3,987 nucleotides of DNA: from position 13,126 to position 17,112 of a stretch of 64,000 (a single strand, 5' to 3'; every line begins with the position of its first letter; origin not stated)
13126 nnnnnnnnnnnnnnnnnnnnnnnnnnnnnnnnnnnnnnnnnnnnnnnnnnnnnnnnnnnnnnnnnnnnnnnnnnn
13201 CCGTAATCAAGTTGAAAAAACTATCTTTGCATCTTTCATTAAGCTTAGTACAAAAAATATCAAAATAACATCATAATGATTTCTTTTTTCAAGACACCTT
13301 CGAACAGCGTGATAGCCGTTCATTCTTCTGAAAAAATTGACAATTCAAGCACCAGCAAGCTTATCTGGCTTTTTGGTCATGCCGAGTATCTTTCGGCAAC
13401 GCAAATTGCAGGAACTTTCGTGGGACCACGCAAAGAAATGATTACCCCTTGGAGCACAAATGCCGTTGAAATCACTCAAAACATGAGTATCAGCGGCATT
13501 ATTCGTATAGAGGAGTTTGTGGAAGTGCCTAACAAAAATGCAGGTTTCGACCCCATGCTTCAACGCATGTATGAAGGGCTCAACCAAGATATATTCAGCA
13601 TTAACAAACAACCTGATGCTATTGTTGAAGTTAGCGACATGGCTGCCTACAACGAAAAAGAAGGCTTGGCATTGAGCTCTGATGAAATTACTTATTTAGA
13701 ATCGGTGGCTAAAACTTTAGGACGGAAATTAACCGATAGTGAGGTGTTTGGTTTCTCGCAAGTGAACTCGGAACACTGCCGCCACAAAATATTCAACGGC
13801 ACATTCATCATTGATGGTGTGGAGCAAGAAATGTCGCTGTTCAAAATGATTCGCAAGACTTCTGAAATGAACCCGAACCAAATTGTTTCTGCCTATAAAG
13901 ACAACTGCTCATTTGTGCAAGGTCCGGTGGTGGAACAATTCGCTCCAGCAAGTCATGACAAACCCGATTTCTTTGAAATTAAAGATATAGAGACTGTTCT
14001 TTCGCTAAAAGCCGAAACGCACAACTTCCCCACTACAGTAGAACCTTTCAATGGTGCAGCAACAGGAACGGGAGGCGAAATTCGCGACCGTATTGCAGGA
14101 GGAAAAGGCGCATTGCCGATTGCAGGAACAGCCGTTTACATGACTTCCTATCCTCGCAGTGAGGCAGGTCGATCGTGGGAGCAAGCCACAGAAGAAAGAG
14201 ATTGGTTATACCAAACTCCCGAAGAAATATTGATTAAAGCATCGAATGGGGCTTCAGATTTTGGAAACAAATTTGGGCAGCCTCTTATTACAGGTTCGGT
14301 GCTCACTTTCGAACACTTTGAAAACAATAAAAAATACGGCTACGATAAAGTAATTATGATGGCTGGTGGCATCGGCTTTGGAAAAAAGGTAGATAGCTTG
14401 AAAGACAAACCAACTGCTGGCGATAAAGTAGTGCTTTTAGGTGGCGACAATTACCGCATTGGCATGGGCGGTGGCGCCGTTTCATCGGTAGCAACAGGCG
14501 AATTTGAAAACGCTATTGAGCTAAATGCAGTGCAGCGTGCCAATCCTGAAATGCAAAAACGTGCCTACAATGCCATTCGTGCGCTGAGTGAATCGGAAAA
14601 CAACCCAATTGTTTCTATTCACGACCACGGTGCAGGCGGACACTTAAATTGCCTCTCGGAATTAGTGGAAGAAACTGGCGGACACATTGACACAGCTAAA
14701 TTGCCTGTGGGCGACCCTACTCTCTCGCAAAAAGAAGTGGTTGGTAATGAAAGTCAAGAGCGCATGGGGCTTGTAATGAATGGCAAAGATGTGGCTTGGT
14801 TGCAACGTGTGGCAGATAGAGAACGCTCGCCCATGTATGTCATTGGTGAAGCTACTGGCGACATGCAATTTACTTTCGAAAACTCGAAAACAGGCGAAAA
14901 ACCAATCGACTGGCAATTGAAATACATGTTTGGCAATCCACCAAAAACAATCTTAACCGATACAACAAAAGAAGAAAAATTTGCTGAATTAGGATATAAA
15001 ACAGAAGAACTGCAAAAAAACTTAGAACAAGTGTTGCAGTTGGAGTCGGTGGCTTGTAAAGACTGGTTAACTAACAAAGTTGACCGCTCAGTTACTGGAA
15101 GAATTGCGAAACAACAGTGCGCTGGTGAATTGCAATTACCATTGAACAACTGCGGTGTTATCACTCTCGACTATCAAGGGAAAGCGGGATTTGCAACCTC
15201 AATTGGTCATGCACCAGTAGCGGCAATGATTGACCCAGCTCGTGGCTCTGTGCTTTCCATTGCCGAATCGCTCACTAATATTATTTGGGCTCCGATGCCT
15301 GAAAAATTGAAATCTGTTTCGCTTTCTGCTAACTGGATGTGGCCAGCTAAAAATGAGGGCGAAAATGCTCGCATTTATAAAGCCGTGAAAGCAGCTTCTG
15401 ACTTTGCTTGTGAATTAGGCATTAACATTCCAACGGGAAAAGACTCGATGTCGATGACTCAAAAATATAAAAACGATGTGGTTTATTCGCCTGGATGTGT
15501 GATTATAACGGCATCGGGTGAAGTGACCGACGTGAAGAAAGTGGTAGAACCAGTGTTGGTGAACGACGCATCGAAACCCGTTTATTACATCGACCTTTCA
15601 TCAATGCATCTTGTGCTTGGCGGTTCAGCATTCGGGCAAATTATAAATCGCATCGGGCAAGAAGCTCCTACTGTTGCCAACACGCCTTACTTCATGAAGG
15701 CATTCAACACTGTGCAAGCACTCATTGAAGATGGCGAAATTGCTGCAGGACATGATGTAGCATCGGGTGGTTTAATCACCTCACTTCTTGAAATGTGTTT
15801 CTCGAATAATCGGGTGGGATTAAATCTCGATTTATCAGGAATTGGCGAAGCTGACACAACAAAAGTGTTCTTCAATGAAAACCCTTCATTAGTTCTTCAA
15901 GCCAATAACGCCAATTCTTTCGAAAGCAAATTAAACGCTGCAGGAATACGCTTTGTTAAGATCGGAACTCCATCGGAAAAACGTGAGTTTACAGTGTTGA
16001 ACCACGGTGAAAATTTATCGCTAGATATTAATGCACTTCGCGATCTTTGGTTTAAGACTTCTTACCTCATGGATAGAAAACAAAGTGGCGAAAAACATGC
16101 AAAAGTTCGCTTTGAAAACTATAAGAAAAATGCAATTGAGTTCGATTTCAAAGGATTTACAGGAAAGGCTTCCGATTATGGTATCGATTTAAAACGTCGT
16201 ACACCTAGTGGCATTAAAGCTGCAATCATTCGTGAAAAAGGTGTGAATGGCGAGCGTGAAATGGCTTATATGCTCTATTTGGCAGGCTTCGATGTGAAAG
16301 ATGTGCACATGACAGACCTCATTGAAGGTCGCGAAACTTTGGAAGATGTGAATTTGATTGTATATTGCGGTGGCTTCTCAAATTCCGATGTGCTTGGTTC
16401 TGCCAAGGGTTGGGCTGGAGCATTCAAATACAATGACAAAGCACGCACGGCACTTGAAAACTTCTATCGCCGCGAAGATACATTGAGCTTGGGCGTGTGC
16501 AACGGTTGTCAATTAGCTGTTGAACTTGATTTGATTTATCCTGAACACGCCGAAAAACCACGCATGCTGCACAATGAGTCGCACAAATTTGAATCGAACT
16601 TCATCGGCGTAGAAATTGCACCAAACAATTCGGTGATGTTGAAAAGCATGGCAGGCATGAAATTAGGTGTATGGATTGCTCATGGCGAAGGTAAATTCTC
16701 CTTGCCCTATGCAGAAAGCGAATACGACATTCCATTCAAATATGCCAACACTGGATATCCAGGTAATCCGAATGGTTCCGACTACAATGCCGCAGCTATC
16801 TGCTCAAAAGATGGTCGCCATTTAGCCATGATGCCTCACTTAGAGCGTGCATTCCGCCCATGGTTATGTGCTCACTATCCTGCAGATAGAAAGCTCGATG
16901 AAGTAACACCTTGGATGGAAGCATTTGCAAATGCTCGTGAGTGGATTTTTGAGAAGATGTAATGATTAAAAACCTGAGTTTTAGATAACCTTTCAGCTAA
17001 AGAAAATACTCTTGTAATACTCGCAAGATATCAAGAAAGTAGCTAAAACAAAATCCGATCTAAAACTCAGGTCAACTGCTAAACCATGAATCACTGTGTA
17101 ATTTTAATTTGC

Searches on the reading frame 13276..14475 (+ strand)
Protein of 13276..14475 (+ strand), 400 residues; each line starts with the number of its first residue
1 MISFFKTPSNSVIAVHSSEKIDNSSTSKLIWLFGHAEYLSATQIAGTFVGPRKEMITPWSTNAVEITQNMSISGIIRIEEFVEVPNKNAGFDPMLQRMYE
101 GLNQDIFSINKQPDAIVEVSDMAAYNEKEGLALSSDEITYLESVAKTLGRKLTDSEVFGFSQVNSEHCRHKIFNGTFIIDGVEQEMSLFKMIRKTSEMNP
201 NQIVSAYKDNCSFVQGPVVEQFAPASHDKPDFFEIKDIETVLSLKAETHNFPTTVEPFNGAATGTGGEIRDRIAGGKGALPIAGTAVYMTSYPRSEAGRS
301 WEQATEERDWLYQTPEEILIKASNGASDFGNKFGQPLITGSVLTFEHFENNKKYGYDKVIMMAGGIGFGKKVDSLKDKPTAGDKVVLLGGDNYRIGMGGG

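Call 43: find_homologous_proteins(query=window:13276-14475:+, max_evalue=1e-50)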
Query window:13276-14475:+ (400 aa): 3109 proteins with E <= 1e-50 among 8000 candidates; the best 120 are listed.
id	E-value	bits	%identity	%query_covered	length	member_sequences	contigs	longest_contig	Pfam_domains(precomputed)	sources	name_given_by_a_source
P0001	8.7e-214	728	79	100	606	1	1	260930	PF18076.7,PF18072.7,PF02769.28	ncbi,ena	-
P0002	1.7e-213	727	79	100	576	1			PF18076.7,PF18072.7,PF02769.28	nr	nr:phosphoribosylformylglycinamidine synthase [Sunxiuqinia sp.]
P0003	1.1e-211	721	77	100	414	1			PF18076.7,PF18072.7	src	-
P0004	1.6e-211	720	63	100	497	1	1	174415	PF18076.7,PF18072.7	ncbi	-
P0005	1.8e-211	720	78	100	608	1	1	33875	PF18076.7,PF18072.7,PF02769.28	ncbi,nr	ncbi:MAG TPA: phosphoribosylformylglycinamidine synthase, partial [Marinilabiliales bacterium]|nr:ph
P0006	3.0e-211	719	78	100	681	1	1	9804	PF18076.7,PF22689.2,PF18072.7,PF02769.28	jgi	jgi:phosphoribosylformylglycinamidine synthase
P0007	5.0e-210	715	78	100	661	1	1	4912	PF18076.7,PF22689.2,PF18072.7,PF02769.28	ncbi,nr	ncbi:MAG: phosphoribosylformylglycinamidine synthase, partial [Verrucomicrobia bacterium]|nr:phospho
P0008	8.0e-210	714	78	100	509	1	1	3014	PF18076.7,PF18072.7,PF02769.28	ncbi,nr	ncbi:MAG: phosphoribosylformylglycinamidine synthase, partial [Bacteroidia bacterium]|nr:phosphoribo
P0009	6.2e-208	708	76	100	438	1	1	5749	PF18076.7,PF18072.7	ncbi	ncbi:MAG: hypothetical protein ACM3O8_04110, partial [Methylococcaceae bacterium]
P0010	6.5e-206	702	76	100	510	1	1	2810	PF18076.7,PF18072.7,PF02769.28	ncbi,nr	ncbi:MAG: AIR synthase-related protein, partial [Draconibacterium sp.]|nr:AIR synthase-related prote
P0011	1.8e-204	697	76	100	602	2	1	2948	PF18076.7,PF18072.7,PF02769.28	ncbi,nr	ncbi:MAG: phosphoribosylformylglycinamidine synthase, partial [Bacteroidetes bacterium]|nr:phosphori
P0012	8.0e-203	691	75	100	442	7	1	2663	PF18076.7,PF18072.7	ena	-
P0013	1.6e-202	690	76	100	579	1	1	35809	PF18076.7,PF18072.7,PF02769.28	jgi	jgi:phosphoribosylformylglycinamidine synthase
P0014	2.2e-202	690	71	100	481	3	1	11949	PF18076.7,PF18072.7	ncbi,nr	ncbi:MAG: phosphoribosylformylglycinamidine synthase, partial [Bacteroidota bacterium]|nr:phosphorib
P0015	5.1e-202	689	75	100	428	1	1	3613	PF18076.7,PF18072.7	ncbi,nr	ncbi:MAG: phosphoribosylformylglycinamidine synthase, partial [Mariniphaga sp.]|nr:phosphoribosylfor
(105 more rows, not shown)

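Call 44: find_encoding_contigs(protein=P0001, flank=4000, max_places=2)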
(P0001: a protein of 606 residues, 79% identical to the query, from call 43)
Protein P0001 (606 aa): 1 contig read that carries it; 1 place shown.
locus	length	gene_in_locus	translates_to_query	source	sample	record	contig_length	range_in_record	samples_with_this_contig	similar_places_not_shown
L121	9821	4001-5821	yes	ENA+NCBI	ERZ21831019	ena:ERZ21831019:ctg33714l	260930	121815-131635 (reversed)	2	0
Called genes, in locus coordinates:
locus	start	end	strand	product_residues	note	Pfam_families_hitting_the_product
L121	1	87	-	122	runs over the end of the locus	-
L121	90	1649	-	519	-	PF01039:Carboxyl_trans, PF03255:ACCA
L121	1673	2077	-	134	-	PF00903:Glyoxalase, PF13468:Glyoxalase_3 (weak), PF13669:Glyoxalase_4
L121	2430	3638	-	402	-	PF02550:AcetylCoA_hydro, PF13336:AcetylCoA_hyd_C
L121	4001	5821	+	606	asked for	PF18076:FGAR-AT_N, PF18072:FGAR-AT_linker, PF02769:AIRS_C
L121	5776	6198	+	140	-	PF22689:FGAR-AT_PurM_N-like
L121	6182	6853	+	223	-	PF02769:AIRS_C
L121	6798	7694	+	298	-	PF13507:GATase_5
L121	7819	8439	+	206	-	PF09335:VTT_dom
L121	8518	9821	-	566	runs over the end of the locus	PF00682:HMGL-like, PF02436:PYC_OADA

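Call 45: find_encoding_contigs(protein=P0005, flank=4000, max_places=2)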
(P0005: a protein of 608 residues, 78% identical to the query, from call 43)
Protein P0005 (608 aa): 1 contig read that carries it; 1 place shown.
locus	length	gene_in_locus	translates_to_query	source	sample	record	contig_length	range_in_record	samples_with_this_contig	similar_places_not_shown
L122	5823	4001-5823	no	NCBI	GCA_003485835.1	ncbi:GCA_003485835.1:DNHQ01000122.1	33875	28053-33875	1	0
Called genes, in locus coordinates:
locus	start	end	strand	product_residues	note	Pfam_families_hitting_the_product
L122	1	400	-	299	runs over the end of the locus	PF00932:LTD, PF04277:OAD_gamma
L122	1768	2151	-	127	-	-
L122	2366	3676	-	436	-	PF02550:AcetylCoA_hydro, PF13336:AcetylCoA_hyd_C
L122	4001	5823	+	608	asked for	PF18076:FGAR-AT_N (weak), PF18072:FGAR-AT_linker, PF02769:AIRS_C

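Call 46: find_encoding_contigs(protein=P0013, flank=4000, max_places=2)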
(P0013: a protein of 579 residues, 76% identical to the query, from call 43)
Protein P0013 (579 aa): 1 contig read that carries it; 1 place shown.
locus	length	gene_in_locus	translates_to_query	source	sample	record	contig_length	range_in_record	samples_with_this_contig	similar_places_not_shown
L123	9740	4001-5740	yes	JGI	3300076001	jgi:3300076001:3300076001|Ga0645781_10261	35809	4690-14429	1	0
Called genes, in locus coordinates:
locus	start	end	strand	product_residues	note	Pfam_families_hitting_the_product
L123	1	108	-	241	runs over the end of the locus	PF04405:ScdA_N, PF01814:Hemerythrin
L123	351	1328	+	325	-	PF02126:PTE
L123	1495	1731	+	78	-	-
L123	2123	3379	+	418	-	PF05552:MS_channel_1st_1 (weak), PF00924:MS_channel_2nd (weak)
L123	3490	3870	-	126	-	-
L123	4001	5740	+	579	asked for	PF18076:FGAR-AT_N, PF18072:FGAR-AT_linker, PF02769:AIRS_C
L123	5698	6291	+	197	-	PF22689:FGAR-AT_PurM_N-like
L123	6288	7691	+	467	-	PF02769:AIRS_C, PF13507:GATase_5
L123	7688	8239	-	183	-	PF01965:DJ-1_PfpI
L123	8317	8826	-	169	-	PF04542:Sigma70_r2, PF22029:PhyR_sigma2 (weak), PF08281:Sigma70_r4_2, PF04545:Sigma70_r4 (weak)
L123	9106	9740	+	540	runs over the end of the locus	PF07715:Plug, PF00593:TonB_dep_Rec_b-barrel, PF14905:OMP_b-brl_3 (weak)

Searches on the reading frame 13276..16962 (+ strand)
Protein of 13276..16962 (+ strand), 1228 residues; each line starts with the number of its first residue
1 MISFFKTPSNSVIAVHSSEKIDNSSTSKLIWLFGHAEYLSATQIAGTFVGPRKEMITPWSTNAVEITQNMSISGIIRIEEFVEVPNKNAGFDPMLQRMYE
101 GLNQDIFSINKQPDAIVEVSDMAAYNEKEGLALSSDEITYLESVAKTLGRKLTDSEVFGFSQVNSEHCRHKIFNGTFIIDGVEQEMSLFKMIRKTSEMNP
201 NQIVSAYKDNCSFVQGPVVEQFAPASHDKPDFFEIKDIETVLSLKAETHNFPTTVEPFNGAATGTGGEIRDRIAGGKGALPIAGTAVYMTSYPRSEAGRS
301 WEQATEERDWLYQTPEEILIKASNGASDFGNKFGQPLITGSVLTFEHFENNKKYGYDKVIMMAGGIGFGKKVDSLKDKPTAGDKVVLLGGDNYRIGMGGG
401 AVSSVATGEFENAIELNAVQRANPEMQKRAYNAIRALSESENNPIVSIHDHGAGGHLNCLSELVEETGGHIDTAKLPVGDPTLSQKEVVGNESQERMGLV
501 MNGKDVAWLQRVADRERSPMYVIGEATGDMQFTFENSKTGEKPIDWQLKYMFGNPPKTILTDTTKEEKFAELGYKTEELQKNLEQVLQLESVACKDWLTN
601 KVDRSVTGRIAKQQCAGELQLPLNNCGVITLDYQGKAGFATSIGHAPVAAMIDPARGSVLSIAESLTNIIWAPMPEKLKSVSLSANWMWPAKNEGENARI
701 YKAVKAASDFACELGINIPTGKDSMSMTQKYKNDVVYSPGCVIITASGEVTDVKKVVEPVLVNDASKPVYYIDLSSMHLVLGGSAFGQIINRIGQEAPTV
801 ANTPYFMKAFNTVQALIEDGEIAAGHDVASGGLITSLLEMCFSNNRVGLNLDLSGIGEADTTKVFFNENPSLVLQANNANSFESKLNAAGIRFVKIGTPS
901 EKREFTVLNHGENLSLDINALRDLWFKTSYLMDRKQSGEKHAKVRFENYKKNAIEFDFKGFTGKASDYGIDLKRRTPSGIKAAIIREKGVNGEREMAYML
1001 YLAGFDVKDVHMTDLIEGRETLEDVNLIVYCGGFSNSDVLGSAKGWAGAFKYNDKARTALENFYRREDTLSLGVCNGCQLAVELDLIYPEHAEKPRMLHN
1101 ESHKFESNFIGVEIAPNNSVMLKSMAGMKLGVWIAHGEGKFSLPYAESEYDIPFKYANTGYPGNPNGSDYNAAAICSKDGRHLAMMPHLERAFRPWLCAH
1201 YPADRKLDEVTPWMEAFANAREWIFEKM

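Call 30: search_protein_families(library=pfam, proteins=[window:13276-16962:+], max_evalue=0.01)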
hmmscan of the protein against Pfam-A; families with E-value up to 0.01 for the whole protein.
window:13276-16962:+ (1228 aa): 5 families
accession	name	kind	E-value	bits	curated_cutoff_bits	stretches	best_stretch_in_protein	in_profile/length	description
PF13507.12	GATase_5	-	3.7e-81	272.5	27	1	981-1224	3-260/260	CobB/CobQ-like glutamine amidotransferase domain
PF22689.1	FGAR-AT_PurM_N-like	-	7.5e-44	149.7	27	1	595-747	2-158/160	FGAR-AT PurM_N-like domain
PF02769.27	AIRS_C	-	4e-34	118.5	23.1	2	381-530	2-149/156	AIR synthase related protein, C-terminal domain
PF18072.6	FGAR-AT_linker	-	1.5e-19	70.7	26.6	1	123-171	2-50/50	Formylglycinamide ribonucleotide amidotransferase linker domain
PF18076.6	FGAR-AT_N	-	3e-07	30.8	26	1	14-83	5-76/115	Formylglycinamide ribonucleotide amidotransferase N-terminal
